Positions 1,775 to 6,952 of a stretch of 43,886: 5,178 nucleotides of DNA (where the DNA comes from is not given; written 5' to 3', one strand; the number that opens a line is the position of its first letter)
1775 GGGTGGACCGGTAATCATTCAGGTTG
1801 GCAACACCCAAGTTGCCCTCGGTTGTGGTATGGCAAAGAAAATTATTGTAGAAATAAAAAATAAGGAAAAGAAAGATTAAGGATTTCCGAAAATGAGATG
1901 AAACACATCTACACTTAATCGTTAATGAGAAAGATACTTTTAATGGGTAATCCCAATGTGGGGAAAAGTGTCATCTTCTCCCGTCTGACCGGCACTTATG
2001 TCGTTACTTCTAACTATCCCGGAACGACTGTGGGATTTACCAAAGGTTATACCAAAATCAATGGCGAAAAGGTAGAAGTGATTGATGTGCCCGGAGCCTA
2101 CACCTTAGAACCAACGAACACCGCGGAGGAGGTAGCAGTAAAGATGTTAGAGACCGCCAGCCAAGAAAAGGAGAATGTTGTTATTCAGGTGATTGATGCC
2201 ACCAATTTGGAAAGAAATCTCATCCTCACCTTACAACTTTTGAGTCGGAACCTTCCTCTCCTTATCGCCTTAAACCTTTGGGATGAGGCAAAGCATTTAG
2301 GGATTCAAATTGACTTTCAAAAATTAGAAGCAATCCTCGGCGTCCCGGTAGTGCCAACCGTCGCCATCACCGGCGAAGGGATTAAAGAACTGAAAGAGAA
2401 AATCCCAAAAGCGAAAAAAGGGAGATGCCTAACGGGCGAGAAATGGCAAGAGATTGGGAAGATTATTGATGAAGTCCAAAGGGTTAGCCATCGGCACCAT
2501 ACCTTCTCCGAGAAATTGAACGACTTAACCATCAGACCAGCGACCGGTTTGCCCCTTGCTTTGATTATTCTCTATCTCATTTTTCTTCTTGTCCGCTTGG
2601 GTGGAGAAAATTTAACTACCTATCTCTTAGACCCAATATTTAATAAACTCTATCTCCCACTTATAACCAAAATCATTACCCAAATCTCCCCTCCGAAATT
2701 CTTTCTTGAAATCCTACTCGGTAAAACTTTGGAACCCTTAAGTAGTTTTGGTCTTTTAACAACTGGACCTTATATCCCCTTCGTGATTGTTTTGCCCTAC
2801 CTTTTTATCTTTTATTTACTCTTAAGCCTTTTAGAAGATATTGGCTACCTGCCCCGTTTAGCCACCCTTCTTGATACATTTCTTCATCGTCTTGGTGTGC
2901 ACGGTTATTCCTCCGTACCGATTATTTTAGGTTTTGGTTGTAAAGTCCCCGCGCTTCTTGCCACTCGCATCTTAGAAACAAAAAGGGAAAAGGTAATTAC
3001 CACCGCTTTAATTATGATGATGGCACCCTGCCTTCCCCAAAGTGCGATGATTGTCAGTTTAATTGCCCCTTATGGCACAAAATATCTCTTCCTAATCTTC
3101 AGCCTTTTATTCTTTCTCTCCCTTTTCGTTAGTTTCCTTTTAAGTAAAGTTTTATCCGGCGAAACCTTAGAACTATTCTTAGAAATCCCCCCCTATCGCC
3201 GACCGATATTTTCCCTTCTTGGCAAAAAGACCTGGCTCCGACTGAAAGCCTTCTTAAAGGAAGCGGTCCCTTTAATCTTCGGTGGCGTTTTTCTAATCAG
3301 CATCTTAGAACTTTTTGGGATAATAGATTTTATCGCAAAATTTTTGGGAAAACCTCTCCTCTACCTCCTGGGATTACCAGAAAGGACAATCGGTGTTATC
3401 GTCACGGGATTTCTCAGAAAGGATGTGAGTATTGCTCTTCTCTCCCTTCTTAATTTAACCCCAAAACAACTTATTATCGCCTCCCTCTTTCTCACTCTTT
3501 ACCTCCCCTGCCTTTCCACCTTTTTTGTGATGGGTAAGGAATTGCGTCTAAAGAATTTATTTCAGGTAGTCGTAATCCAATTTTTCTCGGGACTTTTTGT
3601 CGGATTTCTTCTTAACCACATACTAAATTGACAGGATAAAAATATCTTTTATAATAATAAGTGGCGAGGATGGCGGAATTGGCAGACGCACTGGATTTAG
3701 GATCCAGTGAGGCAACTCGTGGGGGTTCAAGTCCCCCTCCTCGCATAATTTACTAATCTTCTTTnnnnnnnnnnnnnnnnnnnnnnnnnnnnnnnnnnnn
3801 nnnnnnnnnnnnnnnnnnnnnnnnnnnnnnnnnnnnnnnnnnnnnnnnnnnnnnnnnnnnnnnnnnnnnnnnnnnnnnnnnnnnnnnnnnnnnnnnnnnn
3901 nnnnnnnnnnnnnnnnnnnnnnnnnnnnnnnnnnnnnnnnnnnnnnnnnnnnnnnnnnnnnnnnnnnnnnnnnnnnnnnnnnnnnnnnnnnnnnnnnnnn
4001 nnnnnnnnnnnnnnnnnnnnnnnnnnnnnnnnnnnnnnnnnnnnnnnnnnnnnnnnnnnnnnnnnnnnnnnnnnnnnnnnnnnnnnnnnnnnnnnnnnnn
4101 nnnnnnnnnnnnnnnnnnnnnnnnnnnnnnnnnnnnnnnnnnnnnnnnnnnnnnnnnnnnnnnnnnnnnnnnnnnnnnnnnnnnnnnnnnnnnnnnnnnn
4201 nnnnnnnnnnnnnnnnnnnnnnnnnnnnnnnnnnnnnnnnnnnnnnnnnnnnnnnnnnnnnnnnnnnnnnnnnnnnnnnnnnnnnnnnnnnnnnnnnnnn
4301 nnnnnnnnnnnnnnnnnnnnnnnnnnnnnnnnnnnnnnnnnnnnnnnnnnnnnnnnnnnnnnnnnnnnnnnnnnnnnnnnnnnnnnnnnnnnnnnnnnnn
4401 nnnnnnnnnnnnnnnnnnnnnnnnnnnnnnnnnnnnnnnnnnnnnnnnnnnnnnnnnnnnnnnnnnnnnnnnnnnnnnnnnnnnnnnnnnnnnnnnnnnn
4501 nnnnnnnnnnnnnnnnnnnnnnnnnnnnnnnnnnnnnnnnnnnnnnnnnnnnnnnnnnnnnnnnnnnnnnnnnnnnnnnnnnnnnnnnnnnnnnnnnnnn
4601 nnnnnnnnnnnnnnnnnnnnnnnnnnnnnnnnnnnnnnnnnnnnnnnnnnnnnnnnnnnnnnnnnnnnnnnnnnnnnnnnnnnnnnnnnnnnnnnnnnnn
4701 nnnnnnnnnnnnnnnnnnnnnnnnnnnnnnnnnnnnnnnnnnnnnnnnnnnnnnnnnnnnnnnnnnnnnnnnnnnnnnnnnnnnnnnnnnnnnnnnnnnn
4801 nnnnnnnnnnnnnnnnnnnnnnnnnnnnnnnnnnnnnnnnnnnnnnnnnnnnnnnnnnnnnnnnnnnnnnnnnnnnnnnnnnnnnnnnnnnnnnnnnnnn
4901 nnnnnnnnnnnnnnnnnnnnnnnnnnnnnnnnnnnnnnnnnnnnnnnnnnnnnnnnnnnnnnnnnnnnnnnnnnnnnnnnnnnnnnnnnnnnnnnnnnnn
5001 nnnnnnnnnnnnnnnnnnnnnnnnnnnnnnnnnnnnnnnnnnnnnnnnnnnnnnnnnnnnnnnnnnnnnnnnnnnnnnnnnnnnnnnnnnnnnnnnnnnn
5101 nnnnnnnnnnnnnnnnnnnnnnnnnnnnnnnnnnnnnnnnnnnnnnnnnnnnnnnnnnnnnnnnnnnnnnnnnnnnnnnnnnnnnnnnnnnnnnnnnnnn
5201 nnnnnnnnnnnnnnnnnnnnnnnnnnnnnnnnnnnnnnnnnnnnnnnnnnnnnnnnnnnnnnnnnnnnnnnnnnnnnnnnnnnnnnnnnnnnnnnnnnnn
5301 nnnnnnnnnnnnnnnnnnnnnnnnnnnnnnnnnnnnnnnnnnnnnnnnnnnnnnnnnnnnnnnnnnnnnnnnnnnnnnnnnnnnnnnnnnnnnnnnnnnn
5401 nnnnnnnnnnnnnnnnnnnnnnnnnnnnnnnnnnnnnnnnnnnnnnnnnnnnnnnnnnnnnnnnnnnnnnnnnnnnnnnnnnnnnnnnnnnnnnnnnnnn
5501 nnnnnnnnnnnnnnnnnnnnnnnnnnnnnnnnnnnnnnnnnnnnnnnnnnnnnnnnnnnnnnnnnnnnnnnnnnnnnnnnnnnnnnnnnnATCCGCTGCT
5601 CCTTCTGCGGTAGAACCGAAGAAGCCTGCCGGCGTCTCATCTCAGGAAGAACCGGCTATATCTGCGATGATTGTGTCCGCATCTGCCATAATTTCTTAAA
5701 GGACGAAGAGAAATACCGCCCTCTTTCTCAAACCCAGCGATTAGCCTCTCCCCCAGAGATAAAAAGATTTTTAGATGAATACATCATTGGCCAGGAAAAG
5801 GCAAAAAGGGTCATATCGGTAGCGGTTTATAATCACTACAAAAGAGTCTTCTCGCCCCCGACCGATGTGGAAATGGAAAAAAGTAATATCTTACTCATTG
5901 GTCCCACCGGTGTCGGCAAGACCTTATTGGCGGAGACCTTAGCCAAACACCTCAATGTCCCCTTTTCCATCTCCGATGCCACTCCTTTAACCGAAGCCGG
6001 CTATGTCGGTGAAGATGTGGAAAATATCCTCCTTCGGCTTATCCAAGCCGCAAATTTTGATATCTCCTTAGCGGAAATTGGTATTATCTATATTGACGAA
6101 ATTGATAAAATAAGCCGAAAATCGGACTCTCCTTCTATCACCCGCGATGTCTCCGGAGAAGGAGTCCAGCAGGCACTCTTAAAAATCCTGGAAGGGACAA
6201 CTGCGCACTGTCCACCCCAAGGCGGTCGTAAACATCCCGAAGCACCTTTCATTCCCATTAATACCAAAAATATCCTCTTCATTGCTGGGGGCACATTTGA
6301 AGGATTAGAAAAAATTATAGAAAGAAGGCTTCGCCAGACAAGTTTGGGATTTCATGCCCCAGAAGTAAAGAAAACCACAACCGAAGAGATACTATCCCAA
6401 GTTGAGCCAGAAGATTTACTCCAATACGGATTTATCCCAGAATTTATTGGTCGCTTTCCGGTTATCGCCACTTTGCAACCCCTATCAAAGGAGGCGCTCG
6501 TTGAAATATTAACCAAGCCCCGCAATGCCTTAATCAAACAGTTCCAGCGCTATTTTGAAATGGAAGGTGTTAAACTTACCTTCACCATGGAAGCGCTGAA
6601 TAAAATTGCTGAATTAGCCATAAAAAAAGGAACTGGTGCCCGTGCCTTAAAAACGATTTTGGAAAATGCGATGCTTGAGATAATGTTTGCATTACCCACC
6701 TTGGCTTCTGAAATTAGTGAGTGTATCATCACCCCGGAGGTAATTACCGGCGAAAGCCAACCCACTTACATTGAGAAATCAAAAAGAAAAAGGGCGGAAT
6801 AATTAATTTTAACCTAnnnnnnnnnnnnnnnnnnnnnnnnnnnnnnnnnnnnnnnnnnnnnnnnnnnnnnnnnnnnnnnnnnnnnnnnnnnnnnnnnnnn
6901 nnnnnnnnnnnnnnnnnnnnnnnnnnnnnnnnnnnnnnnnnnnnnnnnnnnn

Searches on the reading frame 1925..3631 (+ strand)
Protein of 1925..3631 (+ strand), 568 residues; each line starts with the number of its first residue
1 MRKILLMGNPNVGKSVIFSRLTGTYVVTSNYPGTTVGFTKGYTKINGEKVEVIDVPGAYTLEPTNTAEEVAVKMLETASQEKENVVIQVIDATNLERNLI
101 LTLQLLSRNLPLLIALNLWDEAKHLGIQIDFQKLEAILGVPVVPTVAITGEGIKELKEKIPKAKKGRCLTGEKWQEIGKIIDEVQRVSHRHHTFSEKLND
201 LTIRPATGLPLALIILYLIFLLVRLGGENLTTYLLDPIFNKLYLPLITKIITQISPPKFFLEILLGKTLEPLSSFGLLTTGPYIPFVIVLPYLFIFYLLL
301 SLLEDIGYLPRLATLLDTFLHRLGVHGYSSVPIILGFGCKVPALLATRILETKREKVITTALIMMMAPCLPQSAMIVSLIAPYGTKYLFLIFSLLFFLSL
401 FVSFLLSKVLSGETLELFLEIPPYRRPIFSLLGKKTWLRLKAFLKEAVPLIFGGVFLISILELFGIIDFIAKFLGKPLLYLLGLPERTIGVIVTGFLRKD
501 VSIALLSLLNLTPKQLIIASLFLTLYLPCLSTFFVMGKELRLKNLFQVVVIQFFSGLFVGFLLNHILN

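Call 36: search_protein_families(library=pfam, proteins=[window:1925-3631:+])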
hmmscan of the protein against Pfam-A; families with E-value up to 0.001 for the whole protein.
window:1925-3631:+ (568 aa): 6 families
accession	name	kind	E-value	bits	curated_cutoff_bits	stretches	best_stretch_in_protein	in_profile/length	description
PF02421.24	FeoB_N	-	2.3e-51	173.8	27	1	3-160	2-156/156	Ferrous iron transport protein B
PF07670.19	Gate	-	4.2e-31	107.9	29.6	2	287-381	2-102/104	Nucleoside recognition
PF01926.29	MMR_HSR1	-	1.4e-17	64.3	21.9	1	3-117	1-112/113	50S ribosome-binding GTPase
PF07664.17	FeoB_C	-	1.1e-09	38.3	26.6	1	388-439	1-54/54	Ferrous iron transport protein B C terminus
PF04548.22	AIG1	-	0.00022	21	27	1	3-97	2-98/212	AIG1 family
PF09439.16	SRPRB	-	0.00055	19.8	25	1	2-106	4-96/178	Signal recognition particle receptor beta subunit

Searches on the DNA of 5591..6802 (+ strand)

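Call 73: search_rna_families(source=L018, start=19800, end=20640, threshold=evalue, max_evalue=5)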
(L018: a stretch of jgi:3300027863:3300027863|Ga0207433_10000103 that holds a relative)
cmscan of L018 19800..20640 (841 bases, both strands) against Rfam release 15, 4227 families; matches with E-value up to 5: 2.
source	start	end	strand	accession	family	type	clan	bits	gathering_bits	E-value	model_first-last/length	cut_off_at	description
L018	20020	20177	+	RF03005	lysM-TM7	Cis-reg;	-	31.3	61.5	0.0012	1-138/138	no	lysM-TM7 RNA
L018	20079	20129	+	RF02544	mt-tmRNA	Gene;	CL00001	18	65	4.4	10-59/77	no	Mitochondrion-encoded tmRNA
